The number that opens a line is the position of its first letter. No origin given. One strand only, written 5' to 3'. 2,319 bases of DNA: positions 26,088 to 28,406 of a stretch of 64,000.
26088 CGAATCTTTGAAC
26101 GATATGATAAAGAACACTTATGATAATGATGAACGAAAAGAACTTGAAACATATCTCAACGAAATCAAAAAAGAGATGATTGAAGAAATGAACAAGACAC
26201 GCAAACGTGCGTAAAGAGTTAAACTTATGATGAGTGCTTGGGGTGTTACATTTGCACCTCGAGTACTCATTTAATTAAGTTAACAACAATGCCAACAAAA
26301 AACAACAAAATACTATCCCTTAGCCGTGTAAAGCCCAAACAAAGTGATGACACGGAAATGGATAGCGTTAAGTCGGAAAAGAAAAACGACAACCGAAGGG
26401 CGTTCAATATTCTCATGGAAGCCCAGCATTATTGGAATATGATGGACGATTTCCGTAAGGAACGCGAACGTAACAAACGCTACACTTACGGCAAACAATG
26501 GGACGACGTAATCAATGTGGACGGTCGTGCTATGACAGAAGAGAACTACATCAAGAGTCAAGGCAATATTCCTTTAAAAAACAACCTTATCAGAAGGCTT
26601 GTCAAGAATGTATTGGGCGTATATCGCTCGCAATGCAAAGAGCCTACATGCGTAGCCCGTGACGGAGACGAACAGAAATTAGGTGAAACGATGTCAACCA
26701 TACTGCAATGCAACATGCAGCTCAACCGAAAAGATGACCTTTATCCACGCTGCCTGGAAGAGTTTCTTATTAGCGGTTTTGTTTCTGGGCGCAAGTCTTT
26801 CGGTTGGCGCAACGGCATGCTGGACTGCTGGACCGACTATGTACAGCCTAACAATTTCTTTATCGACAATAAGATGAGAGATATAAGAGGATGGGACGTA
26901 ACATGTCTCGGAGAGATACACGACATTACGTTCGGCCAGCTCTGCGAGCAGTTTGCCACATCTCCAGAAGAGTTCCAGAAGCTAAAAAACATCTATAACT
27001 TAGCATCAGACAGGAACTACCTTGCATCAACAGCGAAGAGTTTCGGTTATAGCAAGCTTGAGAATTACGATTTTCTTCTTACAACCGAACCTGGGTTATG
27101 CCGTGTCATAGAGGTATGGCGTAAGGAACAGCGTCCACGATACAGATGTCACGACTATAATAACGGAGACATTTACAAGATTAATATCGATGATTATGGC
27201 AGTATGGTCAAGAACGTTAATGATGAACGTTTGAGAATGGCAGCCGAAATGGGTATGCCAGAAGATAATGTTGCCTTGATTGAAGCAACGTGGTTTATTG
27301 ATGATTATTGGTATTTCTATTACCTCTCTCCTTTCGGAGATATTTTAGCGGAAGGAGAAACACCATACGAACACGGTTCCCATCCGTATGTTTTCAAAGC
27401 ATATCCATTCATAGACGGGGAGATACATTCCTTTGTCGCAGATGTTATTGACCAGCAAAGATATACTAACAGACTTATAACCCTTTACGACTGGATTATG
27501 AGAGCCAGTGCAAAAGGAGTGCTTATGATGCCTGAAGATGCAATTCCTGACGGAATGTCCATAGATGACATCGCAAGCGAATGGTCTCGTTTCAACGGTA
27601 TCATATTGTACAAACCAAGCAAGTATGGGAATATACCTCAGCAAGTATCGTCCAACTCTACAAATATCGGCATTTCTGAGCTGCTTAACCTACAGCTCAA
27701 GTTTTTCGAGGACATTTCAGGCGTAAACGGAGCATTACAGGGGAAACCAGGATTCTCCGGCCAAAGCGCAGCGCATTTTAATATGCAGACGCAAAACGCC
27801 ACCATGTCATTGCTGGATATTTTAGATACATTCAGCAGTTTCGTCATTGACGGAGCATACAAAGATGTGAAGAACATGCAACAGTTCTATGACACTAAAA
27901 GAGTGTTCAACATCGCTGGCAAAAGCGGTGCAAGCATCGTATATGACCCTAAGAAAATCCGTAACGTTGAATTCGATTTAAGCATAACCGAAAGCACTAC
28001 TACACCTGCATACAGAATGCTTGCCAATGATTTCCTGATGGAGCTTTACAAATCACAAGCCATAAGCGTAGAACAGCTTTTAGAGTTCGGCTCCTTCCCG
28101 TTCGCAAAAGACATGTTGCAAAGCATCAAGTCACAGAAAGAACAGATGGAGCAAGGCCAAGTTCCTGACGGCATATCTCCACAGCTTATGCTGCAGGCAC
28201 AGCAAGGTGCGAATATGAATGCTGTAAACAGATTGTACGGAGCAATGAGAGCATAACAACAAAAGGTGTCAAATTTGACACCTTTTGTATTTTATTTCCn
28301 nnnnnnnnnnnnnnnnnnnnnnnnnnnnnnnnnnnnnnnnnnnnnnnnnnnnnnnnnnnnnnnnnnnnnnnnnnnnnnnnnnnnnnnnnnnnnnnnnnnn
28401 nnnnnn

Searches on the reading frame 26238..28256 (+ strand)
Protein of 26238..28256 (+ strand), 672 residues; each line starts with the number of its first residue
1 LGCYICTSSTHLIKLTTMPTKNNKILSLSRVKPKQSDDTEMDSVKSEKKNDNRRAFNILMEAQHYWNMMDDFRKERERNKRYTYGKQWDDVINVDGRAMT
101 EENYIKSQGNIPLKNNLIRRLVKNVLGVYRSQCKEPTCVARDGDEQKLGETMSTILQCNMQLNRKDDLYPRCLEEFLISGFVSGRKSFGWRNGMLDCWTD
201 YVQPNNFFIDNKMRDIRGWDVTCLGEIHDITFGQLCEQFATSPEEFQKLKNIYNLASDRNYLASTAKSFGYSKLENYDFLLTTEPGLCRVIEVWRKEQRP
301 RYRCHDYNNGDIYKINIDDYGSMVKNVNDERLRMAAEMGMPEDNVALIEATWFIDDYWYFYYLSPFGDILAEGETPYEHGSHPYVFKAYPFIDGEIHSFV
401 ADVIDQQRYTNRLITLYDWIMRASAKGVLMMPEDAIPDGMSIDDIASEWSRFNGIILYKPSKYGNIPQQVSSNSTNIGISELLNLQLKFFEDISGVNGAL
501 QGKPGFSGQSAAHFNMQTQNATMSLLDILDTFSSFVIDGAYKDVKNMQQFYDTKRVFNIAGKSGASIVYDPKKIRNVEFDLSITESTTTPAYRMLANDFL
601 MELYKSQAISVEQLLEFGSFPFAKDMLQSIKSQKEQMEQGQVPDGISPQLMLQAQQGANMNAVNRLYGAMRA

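Call 6: search_protein_families(library=phrogs, proteins=[window:26238-28256:+], max_evalue=0.001)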
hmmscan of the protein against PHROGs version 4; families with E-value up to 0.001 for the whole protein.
window:26238-28256:+ (672 aa): 1 family
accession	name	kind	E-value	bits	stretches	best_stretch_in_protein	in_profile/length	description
phrog_156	-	head and packaging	1.6e-94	318.7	1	47-663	4-592/681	portal protein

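Call 23: find_encoding_contigs(protein=window:26238-28256:+, flank=10000, max_places=8)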
Protein window:26238-28256:+ (672 aa): no gene with exactly this product is on record in the collection.

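Call 46: search_protein_families(library=pfam, proteins=[window:26238-28256:+], max_evalue=0.01)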
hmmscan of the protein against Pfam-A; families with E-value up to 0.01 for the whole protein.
window:26238-28256:+ (672 aa): 1 family
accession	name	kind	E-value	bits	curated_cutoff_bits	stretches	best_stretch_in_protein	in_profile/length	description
PF16510.12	P22_portal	-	4.6e-36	124.9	26.1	1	65-658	7-575/594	Phage P22-like portal protein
